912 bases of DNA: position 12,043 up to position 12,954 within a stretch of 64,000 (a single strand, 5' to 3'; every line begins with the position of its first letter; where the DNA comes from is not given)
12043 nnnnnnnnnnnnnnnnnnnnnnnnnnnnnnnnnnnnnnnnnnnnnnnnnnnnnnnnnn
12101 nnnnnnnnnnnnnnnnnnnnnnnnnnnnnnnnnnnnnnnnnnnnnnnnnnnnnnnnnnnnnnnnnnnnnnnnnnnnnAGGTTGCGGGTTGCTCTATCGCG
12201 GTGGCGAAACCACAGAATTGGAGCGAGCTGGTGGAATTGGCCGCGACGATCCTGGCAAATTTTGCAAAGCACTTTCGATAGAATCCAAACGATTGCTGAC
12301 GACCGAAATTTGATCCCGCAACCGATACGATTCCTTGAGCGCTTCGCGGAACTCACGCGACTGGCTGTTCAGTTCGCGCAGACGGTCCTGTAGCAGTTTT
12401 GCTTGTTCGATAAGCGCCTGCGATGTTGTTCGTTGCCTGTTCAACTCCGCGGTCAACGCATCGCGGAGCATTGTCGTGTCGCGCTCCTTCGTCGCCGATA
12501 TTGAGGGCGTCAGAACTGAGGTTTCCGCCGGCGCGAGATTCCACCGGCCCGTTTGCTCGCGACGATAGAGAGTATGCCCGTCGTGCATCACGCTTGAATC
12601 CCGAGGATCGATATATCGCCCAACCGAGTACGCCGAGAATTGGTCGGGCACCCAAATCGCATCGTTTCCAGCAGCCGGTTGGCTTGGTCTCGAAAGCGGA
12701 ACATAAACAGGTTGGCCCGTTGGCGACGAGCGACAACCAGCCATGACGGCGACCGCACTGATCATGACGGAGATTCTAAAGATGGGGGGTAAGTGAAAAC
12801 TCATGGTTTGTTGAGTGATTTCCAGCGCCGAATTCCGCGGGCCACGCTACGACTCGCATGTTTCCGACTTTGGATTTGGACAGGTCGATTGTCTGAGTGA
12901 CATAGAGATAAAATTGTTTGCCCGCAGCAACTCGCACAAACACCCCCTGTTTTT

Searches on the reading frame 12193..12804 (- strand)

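Call 14: search_protein_families(library=pfam, proteins=[window:12193-12804:-], max_evalue=0.05)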
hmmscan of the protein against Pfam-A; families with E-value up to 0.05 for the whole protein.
window:12193-12804:- (203 aa): 2 families
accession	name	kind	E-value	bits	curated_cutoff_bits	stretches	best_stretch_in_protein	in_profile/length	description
PF25443.1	ANG-1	-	0.0052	17.4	28.5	1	114-183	9-79/105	ANG-1-like domain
PF12795.12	MscS_porin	-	0.016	15.3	34.4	1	91-194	49-150/238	Mechanosensitive ion channel porin domain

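Call 59: search_protein_families(library=pfam, proteins=[window:12193-12804:-], max_evalue=0.05)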
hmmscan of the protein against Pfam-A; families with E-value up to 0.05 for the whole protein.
window:12193-12804:- (203 aa): 2 families
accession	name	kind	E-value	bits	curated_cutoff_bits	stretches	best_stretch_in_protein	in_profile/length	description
PF25443.1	ANG-1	-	0.0052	17.4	28.5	1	114-183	9-79/105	ANG-1-like domain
PF12795.12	MscS_porin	-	0.016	15.3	34.4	1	91-194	49-150/238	Mechanosensitive ion channel porin domain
